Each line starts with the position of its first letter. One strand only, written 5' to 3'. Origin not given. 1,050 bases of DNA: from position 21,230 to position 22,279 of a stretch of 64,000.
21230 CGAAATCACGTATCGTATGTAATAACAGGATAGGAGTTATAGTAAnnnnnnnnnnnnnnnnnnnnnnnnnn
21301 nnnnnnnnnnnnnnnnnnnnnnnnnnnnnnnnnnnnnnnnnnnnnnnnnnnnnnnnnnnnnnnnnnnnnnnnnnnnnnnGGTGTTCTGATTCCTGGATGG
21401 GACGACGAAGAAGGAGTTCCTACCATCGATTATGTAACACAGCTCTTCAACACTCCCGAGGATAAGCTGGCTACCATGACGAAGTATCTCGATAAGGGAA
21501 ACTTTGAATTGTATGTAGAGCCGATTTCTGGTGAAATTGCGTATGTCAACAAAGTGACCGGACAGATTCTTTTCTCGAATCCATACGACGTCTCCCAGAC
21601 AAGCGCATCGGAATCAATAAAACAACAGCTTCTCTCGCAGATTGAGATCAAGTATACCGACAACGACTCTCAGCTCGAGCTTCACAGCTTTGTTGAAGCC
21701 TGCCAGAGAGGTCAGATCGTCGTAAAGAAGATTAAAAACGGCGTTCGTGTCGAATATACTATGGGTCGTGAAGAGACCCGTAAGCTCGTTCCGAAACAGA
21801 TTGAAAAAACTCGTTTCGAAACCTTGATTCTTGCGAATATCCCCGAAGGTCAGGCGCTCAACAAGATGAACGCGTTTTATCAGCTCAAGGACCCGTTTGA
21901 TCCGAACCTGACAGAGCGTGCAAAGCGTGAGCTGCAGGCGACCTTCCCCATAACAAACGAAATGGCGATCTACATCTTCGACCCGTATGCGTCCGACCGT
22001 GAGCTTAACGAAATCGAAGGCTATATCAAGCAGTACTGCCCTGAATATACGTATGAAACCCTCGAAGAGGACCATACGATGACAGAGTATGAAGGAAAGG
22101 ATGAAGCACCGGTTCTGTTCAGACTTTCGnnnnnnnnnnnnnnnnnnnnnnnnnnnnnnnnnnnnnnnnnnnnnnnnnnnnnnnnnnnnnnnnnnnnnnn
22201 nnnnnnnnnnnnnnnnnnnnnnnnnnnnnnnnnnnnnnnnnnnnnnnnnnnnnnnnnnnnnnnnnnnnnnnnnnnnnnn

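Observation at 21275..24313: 1012-aa secreted protein without recognisable catalytic motifs, ending in an acidic coiled-coil/poly-Glu tract and a small beta-rich domain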

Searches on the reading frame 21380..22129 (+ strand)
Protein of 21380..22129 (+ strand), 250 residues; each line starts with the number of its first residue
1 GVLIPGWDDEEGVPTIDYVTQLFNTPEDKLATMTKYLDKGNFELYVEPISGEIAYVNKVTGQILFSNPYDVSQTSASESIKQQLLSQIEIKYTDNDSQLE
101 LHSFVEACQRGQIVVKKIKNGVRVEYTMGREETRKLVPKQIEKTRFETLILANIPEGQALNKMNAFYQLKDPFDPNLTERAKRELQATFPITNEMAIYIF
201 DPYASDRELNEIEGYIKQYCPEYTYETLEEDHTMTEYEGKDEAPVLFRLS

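Call 74: predict_structure(alignment_id=A3)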
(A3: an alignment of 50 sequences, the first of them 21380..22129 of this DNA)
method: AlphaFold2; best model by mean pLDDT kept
length: 250 residues; sequences in the alignment: 50
mean_pLDDT: 90.9   pTM: 0.59
mean pLDDT of the five models: 90.9, 89.1, 88.7, 88.1, 87.7
residues with pLDDT >= 90: 188; 70-90: 51; 50-70: 11; < 50: 0
segments of 3 or more residues with pLDDT < 50: none
pLDDT, mean of each block of 10 residues (from residue 1): 84 90 94 95 96 96 94 89 94 85 92 91 87 80 97 96 97 95 95 96 90 95 90 86 70
secondary structure, 60 per line:
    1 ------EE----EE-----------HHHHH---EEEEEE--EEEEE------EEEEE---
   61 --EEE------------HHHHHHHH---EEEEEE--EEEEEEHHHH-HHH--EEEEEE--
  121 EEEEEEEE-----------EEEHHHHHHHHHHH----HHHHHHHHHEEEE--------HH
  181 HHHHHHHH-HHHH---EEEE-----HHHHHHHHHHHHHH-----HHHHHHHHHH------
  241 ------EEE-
elements in order: H26-30 E34-39 E42-46 E53-57 E63-65 H78-85 E89-94 E97-102 H103-106 E113-118 E121-128 E140-142 H143-153 H158-166 E167-170 H179-188 H190-193 E197-200 H206-219 H225-234 E247-249

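Call 76: fold_search(model_id=the predicted structure, library=pdb)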
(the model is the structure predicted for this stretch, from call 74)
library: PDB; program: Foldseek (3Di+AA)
matches with E <= 10: 513; with E <= 0.001: 0
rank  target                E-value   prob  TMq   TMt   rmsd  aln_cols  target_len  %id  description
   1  5opq_A                1.3e-01  0.99  0.27  0.11   2.7        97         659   12  A 3,6-anhydro-D-galactosidase produced by Zobellia galactanivorans. This is an exo-lytic enzyme that hydrolyzes termin (released 2017-11-29)
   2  5opq_D                1.5e-01  0.98  0.25  0.10   3.3        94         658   14  A 3,6-anhydro-D-galactosidase produced by Zobellia galactanivorans. This is an exo-lytic enzyme that hydrolyzes termin (released 2017-11-29)
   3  8rzk_A                1.7e-01  0.99  0.27  0.11   2.9        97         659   12  The Michaelis complex of ZgGH129 D486N from Zobellia galactanivorans with neo-b/k-oligo-carrageenan tetrasaccharide (b (released 2024-07-31)
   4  9azz_A                2.6e-01  0.15  0.12  0.15  13.0       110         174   13  Crystal structure of outer membrane lipoprotein carrier protein (LolA) from Ehrlichia ruminantium (released 2024-03-20)
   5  4m5d_B                3.5e-01  0.09  0.15  0.19  16.7       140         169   11  Crystal structure of the Utp22 and Rrp7 complex from Saccharomyces cerevisiae (released 2013-11-06)
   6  7ep9_A                3.7e-01  0.13  0.13  0.06  13.2       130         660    6  The structure of carboxypeptidase from Fusobacterium nucleatum (released 2021-10-27)
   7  22gw_D                4.4e-01  0.18  0.14  0.14  13.5       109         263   12  Crystal structure of the CJ1041C protein from Campylobacter jejuni in the apo form in space group P2 (released 2026-04-01)
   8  22gw_C                6.2e-01  0.14  0.14  0.14  13.5       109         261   12  Crystal structure of the CJ1041C protein from Campylobacter jejuni in the apo form in space group P2 (released 2026-04-01)
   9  2dg0_I                6.2e-01  0.13  0.14  0.12  10.4       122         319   12  Crystal structure of Drp35, a 35kDa drug responsive protein from Staphylococcus aureus (released 2006-12-12)
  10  22gv_A                6.6e-01  0.15  0.15  0.15  12.2       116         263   12  Crystal structure of the CJ1041C protein from Campylobacter jejuni in complex with Ca2+ in space group P1 (released 2026-04-01)
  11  6jla_A                6.6e-01  0.08  0.09  0.13  16.9       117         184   14  Crystal structure of a mouse ependymin related protein (released 2020-03-04)
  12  22gw_B                7.0e-01  0.13  0.13  0.13  12.7       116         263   10  Crystal structure of the CJ1041C protein from Campylobacter jejuni in the apo form in space group P2 (released 2026-04-01)
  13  6jld_B                7.0e-01  0.08  0.10  0.13  16.8       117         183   12  Crystal structure of a human ependymin related protein (released 2019-07-10)
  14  6zqa_CN               7.0e-01  0.08  0.15  0.16  15.8       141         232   11  Cryo-EM structure of the 90S pre-ribosome from Saccharomyces cerevisiae, state A (Poly-Ala) (released 2020-09-23)
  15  2p4o                  7.4e-01  0.38  0.14  0.12   8.4        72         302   14  CRYSTAL STRUCTURE OF A PUTATIVE LACTONASE OF THE SMP-30/GLUCONOLACTONASE/LRE-LIKE REGION FAMILY (NPUN_F0524) FROM NOSTOC (released 2007-04-17)
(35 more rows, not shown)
